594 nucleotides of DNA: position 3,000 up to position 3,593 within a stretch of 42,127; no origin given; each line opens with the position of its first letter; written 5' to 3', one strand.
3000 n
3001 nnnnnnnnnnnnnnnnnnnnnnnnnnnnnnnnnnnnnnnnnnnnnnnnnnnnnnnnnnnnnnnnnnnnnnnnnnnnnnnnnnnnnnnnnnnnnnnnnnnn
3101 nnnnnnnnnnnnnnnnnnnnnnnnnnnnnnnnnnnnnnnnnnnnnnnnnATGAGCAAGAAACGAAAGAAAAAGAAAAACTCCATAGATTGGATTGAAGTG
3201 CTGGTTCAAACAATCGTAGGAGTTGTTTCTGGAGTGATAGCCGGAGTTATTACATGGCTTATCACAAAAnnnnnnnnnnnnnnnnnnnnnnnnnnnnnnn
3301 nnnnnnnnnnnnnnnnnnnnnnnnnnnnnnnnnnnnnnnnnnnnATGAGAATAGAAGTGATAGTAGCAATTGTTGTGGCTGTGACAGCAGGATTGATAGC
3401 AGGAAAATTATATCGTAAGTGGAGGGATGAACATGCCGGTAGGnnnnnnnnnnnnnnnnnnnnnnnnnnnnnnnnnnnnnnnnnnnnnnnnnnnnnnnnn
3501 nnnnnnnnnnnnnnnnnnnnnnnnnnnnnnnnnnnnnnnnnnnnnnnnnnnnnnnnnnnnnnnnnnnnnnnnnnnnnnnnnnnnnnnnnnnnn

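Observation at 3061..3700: Strongly promoted cluster of two tiny single-TM peptides plus an RHH protein, with an 18-bp perfect palindrome filling the promoter spacer, lying between two tRNA sequences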

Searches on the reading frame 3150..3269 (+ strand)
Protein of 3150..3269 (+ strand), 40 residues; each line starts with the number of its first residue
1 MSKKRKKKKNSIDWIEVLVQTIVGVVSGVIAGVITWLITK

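Call 7: search_protein_families(library=pfam, proteins=[window:3150-3269:+], max_evalue=1)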
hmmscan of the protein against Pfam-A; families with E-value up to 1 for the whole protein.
seq(40 aa): 2 families
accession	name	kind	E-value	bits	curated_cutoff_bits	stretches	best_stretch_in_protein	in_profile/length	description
PF16083.10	Phage_holin_3_3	-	0.0068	16.9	28.4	1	3-34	17-48/78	LydA holin phage, holin superfamily III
PF10445.14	DUF2456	-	0.018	15.6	25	1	5-39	13-48/95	Protein of unknown function (DUF2456)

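Call 8: search_protein_families(library=phrogs, proteins=[window:3150-3269:+], max_evalue=1)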
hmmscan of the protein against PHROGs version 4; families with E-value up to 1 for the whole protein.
seq(40 aa): 7 families
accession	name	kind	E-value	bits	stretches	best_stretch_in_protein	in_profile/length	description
phrog_17948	-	unknown function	0.0065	17.5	1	12-35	1-24/185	-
phrog_785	-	lysis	0.019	15.7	1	3-35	33-65/107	holin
phrog_2990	-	unknown function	0.11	13.6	1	3-38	97-131/133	-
phrog_3879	-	unknown function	0.18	12.7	1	16-34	3-21/54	-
phrog_35662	-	unknown function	0.2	13.1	1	2-33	29-60/95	-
phrog_9607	-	unknown function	0.23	12.3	1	8-37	3-32/179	-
phrog_29326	-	unknown function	0.38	11.5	1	1-15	1-15/36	-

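Call 52: list_cluster_members(proteins=[window:3150-3269:+, window:3345-3443:+, window:3433-3633:+, window:3427-3633:+, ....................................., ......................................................])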
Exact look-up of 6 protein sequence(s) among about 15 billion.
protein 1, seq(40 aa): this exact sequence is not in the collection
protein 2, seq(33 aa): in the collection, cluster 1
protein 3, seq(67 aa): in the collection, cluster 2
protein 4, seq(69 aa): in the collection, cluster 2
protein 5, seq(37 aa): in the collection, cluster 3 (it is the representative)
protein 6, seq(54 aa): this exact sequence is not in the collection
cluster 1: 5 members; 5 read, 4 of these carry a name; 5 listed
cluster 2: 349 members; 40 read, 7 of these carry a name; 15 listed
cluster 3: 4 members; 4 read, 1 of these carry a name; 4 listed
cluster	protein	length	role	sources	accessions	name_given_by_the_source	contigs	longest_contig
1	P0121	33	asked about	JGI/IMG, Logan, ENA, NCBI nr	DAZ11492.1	Tfp pilus assembly major pilin PilA | MAG TPA: Putative transmembrane protein [Caudoviricetes sp.]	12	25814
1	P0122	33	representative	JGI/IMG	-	Tfp pilus assembly major pilin PilA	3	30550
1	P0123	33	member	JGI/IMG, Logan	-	hypothetical protein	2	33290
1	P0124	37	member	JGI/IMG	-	hypothetical protein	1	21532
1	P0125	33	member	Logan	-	-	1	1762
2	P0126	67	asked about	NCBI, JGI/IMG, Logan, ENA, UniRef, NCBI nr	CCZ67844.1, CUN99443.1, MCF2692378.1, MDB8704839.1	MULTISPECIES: hypothetical protein [Mediterraneibacter] | Chemotaxis protein n=3 Tax=Mediterraneibacter gnavus TaxID=33038 RepID=A0A2N5Q1T5_MEDGN | hypothetical protein [Mediterraneibacter gnavus]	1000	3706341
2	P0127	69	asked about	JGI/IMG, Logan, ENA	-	hypothetical protein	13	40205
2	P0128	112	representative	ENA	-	-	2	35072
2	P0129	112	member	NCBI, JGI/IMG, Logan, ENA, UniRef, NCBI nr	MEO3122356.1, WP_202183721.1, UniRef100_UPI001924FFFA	HNH endonuclease [Mediterraneibacter gnavus] | 5-methylcytosine-specific restriction endonuclease McrA | HNH endonuclease n=1 Tax=Mediterraneibacter gnavus TaxID=33038 RepID=UPI001924FFFA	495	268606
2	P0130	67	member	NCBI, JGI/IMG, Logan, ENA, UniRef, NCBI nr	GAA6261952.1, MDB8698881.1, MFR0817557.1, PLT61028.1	chemotaxis protein [Mediterraneibacter gnavus] | Chemotaxis protein n=2 Tax=Mediterraneibacter gnavus TaxID=33038 RepID=A0A2N5NUL6_MEDGN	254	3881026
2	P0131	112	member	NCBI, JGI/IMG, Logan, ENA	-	5-methylcytosine-specific restriction endonuclease McrA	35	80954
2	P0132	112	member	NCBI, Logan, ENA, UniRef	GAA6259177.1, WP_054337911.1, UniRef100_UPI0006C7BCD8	HNH endonuclease [Clostridia bacterium UC5.1-2D9] | HNH endonuclease n=1 Tax=Mediterraneibacter gnavus TaxID=33038 RepID=UPI0006C7BCD8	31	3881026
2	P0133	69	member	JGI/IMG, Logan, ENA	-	hypothetical protein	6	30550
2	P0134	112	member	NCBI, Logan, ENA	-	-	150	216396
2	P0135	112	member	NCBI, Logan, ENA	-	-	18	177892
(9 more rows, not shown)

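Call 68: search_protein_families(library=padloc, proteins=[window:3150-3269:+], max_evalue=0.1)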
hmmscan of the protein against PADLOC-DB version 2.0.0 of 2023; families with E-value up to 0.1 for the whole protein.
seq(40 aa): 0 families

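Call 69: search_protein_families(library=ncbifam, proteins=[window:3150-3269:+], max_evalue=1)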
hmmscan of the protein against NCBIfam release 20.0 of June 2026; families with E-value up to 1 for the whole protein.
seq(40 aa): 1 family
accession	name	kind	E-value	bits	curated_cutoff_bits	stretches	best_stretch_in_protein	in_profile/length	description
NF046011.1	MAG4940_fam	subfamily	0.014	14.8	35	1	3-40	246-283/286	MAG4940 family membrane protein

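Call 75: find_homologous_proteins(query=window:3150-3269:+, max_evalue=0.01)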
Query seq(40 aa) (40 aa): 5 proteins with E <= 0.01 among 5 candidates.
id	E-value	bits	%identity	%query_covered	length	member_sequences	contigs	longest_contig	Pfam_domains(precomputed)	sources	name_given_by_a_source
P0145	7.9e-16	73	98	100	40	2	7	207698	-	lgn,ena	-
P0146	5.7e-15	70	95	100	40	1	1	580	-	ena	-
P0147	3.2e-14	68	88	100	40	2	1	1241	-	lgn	-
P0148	1.8e-13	65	90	78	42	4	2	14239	-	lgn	-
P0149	3.8e-13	64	87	95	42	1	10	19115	-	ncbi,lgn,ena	-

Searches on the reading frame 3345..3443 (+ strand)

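Call 7: search_protein_families(library=pfam, proteins=[window:3345-3443:+], max_evalue=1)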
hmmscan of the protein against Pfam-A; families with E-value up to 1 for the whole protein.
seq(33 aa): 1 family
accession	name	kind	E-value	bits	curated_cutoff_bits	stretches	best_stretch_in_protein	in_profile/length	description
PF12669.12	FeoB_associated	-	0.019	15.6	27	1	4-29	2-24/44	FeoB-associated Cys-rich membrane protein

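Call 8: search_protein_families(library=phrogs, proteins=[window:3345-3443:+], max_evalue=1)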
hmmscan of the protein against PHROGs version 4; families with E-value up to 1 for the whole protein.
seq(33 aa): 2 families
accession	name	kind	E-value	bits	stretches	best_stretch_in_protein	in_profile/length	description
phrog_17209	-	unknown function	0.093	13.7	1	7-31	51-75/234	-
phrog_23747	-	unknown function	0.1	14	1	5-31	49-75/127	-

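Call 68: search_protein_families(library=padloc, proteins=[window:3345-3443:+], max_evalue=0.1)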
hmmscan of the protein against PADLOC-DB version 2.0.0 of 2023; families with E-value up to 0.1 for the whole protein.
seq(33 aa): 0 families

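Call 69: search_protein_families(library=ncbifam, proteins=[window:3345-3443:+], max_evalue=1)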
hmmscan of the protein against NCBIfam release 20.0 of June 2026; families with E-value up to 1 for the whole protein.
seq(33 aa): 0 families
